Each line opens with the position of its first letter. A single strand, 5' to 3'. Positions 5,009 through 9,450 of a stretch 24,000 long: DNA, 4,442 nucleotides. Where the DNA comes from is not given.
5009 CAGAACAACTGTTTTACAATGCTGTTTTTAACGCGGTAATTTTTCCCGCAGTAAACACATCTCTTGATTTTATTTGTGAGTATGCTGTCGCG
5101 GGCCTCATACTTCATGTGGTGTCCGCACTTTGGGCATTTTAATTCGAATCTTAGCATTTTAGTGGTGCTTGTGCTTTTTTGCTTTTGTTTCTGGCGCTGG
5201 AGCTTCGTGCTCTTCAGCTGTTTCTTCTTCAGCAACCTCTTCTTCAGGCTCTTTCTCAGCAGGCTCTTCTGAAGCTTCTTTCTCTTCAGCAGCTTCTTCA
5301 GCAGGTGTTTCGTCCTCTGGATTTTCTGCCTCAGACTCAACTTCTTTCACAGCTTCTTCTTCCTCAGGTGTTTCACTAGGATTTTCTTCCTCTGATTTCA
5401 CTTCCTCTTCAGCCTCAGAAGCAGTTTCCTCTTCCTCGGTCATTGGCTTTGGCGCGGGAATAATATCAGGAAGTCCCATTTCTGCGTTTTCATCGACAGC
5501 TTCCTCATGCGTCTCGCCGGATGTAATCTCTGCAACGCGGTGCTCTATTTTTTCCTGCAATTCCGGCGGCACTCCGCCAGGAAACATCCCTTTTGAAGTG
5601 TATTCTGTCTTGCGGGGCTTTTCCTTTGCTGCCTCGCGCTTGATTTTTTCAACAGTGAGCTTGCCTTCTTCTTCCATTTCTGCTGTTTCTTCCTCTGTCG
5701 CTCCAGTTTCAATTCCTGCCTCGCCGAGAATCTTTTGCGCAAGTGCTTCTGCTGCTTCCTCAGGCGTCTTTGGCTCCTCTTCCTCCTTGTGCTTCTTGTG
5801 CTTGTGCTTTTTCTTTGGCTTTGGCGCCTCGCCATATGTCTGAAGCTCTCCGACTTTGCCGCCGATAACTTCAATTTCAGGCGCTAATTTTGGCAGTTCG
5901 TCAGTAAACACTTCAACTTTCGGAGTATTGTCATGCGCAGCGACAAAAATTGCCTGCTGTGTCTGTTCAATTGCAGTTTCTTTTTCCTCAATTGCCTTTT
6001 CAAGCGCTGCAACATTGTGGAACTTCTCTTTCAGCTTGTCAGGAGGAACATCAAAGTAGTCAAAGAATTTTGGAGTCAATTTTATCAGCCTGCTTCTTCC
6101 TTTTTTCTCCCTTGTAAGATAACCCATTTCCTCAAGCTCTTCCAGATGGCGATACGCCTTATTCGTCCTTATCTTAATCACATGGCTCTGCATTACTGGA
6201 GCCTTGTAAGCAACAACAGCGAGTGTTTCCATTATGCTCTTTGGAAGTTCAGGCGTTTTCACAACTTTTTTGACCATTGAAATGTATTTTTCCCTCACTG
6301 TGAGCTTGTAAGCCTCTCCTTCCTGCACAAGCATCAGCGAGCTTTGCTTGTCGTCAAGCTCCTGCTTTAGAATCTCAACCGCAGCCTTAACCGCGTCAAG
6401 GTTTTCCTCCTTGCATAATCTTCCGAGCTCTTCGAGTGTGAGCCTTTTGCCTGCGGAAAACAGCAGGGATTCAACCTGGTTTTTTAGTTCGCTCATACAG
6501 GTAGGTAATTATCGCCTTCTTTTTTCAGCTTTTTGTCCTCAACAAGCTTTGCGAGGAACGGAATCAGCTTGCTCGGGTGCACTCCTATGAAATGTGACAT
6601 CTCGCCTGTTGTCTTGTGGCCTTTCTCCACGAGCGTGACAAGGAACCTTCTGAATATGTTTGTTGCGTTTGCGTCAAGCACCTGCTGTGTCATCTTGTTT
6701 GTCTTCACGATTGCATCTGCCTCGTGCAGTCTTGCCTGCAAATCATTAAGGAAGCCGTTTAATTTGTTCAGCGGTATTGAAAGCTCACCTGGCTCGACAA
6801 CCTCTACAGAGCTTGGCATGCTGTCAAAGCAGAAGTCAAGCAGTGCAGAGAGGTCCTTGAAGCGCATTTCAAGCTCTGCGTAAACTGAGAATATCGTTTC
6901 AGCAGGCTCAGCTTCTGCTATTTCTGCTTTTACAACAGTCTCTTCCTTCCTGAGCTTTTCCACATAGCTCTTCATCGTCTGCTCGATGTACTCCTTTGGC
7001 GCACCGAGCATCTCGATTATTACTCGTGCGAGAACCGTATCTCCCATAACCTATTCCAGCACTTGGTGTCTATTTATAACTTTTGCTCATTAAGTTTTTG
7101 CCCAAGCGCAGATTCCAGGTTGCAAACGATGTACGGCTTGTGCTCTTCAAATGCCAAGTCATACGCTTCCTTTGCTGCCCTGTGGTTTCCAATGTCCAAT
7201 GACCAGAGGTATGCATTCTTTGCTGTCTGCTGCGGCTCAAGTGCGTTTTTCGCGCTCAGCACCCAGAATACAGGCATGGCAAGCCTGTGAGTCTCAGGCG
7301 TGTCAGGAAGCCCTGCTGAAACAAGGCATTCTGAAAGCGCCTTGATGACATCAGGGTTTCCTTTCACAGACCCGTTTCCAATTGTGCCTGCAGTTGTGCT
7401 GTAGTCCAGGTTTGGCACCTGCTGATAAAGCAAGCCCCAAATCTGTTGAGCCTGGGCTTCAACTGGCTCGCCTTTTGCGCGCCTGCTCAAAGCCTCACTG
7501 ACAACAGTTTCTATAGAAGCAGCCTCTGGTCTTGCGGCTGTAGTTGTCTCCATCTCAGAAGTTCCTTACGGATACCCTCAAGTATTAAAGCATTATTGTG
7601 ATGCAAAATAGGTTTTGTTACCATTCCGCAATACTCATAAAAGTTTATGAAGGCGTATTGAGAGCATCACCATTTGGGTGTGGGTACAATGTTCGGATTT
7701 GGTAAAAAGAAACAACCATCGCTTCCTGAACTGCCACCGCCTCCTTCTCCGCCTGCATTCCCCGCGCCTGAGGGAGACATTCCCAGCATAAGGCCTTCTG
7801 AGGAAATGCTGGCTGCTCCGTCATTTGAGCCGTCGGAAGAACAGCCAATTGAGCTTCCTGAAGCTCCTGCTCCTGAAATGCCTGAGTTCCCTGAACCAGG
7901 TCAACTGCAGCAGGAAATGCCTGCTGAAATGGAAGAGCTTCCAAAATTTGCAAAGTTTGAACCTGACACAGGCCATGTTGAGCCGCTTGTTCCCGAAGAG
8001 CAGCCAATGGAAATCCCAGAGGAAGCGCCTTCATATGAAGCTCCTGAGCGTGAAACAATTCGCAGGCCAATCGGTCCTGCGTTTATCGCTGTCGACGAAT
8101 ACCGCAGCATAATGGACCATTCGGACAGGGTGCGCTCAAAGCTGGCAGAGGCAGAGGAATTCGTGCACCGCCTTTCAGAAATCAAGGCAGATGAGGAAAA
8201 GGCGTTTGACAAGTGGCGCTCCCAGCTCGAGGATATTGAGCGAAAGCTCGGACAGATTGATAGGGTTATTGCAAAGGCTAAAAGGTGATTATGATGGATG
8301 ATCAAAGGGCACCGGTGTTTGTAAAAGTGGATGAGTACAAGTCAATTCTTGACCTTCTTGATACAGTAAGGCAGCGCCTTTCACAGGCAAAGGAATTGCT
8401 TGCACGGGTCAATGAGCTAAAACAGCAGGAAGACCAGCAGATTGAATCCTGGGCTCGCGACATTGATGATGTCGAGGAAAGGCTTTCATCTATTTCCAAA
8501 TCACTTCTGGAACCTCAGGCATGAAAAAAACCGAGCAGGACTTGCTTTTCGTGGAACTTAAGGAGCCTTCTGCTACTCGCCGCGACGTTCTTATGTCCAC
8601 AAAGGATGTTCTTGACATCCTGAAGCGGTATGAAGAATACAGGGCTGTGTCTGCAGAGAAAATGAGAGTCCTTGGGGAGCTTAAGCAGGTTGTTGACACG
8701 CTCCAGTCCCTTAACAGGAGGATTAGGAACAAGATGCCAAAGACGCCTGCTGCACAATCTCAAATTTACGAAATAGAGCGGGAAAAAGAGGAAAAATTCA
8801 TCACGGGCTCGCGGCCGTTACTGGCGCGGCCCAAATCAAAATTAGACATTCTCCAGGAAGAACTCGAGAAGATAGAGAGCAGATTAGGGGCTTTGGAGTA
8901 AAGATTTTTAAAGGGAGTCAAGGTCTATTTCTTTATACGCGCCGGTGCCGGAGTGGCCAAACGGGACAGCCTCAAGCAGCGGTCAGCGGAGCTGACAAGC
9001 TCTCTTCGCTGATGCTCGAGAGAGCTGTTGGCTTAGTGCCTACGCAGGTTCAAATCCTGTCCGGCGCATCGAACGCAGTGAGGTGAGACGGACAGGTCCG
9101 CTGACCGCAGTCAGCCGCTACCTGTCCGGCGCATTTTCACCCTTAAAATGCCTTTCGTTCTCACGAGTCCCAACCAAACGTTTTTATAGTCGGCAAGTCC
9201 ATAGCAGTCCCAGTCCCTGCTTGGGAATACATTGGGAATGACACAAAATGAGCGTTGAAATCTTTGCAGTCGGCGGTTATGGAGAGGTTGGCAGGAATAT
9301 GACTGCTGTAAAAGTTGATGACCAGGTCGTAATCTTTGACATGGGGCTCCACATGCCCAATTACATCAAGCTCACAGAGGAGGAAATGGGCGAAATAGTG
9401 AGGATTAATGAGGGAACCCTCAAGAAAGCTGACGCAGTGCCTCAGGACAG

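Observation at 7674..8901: Three translationally coupled coiled-coil genes share a VDEY[KR]SI...W...D[IV]E[ER][KR]L module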

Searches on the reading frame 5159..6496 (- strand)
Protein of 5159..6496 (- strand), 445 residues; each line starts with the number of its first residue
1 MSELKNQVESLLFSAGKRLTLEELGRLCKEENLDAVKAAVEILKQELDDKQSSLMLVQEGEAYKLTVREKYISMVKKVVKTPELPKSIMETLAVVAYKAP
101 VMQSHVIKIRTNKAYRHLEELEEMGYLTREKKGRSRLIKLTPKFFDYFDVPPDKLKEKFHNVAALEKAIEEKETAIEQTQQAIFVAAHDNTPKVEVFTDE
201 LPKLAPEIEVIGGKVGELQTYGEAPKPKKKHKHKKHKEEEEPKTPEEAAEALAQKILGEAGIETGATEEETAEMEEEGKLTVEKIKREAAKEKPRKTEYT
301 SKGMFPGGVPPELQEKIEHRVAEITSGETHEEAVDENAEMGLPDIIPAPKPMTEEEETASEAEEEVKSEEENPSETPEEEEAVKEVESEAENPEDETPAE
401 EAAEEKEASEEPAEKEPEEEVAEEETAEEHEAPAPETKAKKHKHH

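Call 7: search_protein_families(library=pfam, proteins=[window:5159-6496:-], max_evalue=0.001)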
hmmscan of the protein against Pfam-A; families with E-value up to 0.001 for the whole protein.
window:5159-6496:- (445 aa): 2 families
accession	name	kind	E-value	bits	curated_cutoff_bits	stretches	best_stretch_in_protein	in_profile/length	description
PF04079.22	SMC_ScpB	-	5e-32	111.1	27.4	1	7-150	2-151/160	Segregation and condensation complex subunit ScpB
PF22665.2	DUF6293_C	-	0.00035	21.4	27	1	116-142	66-92/101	DUF6293 C-terminal winged helix domain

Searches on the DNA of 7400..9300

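Call 56: search_rna_families(source=window, start=7400, end=9300, threshold=evalue, max_evalue=0.1)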
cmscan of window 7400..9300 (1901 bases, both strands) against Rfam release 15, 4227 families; matches with E-value up to 0.1: 0.
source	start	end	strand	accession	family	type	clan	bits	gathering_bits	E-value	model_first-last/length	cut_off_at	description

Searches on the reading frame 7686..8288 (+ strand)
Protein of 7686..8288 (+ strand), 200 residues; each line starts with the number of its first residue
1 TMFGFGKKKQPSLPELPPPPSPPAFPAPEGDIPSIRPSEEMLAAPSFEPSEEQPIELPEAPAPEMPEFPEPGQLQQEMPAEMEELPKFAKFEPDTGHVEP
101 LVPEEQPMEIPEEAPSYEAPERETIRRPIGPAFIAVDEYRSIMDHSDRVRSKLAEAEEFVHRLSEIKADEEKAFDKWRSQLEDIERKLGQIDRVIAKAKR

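Call 3: search_protein_families(library=pfam, proteins=[window:7686-8288:+], max_evalue=10)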
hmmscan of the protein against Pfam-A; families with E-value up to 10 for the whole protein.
window:7686-8288:+ (200 aa): 2 families
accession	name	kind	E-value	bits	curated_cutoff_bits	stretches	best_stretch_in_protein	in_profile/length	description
PF04949.18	Transcrip_act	-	0.0047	17.3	27.5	1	140-194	40-94/154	Transcriptional activator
PF20492.3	ERM_helical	-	1.2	9.6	40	1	148-187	80-119/120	Ezrin/radixin/moesin, alpha-helical domain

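Call 4: search_protein_families(library=ncbifam, proteins=[window:7686-8288:+], max_evalue=10)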
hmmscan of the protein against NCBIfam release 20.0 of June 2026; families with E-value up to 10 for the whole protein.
window:7686-8288:+ (200 aa): 0 families

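Call 11: find_homologous_proteins(query=window:7686-8285:+)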
Query window:7686-8285:+ (200 aa): 45 proteins with E <= 0.001 among 299 candidates.
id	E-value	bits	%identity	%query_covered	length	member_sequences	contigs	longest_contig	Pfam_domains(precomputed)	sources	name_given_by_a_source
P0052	2.6e-117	408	98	100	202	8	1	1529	-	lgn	-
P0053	2.2e-78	281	74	100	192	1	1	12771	-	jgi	jgi:hypothetical protein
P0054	3.6e-68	248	67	100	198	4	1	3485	-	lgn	-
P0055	2.7e-67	245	66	100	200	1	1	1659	-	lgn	-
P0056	1.3e-65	239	68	100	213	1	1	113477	-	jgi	jgi:hypothetical protein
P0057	2.0e-64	235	66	100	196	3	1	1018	-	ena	-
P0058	3.2e-63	232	67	100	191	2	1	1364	-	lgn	-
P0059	1.3e-61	226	63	100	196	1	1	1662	-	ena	-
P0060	2.6e-54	202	56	100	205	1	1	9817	-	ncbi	-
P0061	1.5e-53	200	65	79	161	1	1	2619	-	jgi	jgi:hypothetical protein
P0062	3.3e-52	196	56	100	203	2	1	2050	-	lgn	-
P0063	8.6e-52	194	62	100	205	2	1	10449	-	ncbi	-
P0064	1.0e-51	194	54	100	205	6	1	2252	-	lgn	-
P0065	2.3e-51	193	61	100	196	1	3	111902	-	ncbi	ncbi:MAG: hypothetical protein QXR48_02835 [Candidatus Woesearchaeota archaeon]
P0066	2.9e-51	192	63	100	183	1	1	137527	-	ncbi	ncbi:MAG: hypothetical protein QXT19_00335 [Candidatus Woesearchaeota archaeon]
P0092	6.7e-21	93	47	54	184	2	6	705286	-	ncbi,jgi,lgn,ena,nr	ncbi:hypothetical protein KY346_02495 [Candidatus Woesearchaeota archaeon]|nr:hypothetical protein [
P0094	2.3e-10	59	37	70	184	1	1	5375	-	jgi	jgi:hypothetical protein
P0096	1.6e-5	43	38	36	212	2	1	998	-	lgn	-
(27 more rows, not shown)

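Call 28: find_encoding_contigs(protein=P0092, flank=8000, max_places=2)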
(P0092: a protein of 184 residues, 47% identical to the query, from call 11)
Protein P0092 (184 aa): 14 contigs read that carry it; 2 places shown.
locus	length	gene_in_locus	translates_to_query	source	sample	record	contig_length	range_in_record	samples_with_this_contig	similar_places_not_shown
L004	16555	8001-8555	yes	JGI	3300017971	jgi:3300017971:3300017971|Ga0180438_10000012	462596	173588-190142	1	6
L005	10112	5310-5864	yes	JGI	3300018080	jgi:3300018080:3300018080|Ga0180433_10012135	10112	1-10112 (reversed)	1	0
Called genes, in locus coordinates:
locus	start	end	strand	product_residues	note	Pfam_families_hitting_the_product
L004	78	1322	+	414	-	-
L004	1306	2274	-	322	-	PF01170:UPF0020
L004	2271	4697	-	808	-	PF00521:DNA_topoisoIV, PF03989:DNA_gyraseA_C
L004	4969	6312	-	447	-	PF04079:SMC_ScpB, PF22665:WHD_DUF6293 (weak)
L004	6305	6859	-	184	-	PF27325:MJ0538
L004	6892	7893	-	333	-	PF13353:Fer4_12 (weak), PF04055:Radical_SAM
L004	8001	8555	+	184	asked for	-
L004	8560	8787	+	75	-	-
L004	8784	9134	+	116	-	-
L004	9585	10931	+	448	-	PF00753:Lactamase_B, PF12706:Lactamase_B_2, PF22505:RNase_J_b_CASP, PF07521:RMMBL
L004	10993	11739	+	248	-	PF00705:PCNA_N, PF02144:Rad1 (weak), PF04139:Rad9 (weak), PF02747:PCNA_C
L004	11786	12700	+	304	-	-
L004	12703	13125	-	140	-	-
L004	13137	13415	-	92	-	-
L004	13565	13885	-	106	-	PF02681:DUF212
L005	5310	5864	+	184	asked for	-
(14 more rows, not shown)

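Call 81: search_protein_families(library=padloc, proteins=[window:7689-8285:+], max_evalue=0.01)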
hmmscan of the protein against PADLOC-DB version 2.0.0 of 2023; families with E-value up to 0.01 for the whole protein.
window:7689-8285:+ (199 aa): 0 families

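Call 82: search_protein_families(library=phrogs, proteins=[window:7689-8285:+], max_evalue=0.01)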
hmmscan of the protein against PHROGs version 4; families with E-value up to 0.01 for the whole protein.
window:7689-8285:+ (199 aa): 1 family
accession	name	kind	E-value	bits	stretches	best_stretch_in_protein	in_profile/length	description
phrog_31855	-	unknown function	0.00072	20.9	1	139-188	36-85/103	-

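Call 89: find_encoding_contigs(protein=P0096, flank=6000, max_places=2)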
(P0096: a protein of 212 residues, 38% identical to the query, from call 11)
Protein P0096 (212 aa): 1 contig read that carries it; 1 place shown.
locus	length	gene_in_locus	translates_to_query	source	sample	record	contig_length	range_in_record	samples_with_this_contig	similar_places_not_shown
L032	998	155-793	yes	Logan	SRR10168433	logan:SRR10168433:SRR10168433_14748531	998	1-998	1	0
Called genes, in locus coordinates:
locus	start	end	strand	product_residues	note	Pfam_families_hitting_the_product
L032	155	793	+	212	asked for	-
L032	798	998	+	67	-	?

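Call 90: find_encoding_contigs(protein=P0094, flank=6000, max_places=2)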
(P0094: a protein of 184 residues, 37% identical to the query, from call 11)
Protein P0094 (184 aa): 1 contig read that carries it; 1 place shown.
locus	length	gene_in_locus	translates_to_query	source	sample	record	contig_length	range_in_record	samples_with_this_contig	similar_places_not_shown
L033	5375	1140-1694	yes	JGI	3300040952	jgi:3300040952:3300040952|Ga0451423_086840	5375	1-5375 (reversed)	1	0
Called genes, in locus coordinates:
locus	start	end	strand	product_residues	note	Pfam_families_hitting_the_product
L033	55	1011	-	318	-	PF02729:OTCace_N, PF00185:OTCace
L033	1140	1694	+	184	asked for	-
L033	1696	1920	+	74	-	-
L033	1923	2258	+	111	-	-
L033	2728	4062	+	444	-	PF00753:Lactamase_B, PF12706:Lactamase_B_2, PF22505:RNase_J_b_CASP, PF07521:RMMBL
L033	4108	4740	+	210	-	PF00705:PCNA_N, PF04139:Rad9 (weak)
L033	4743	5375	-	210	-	?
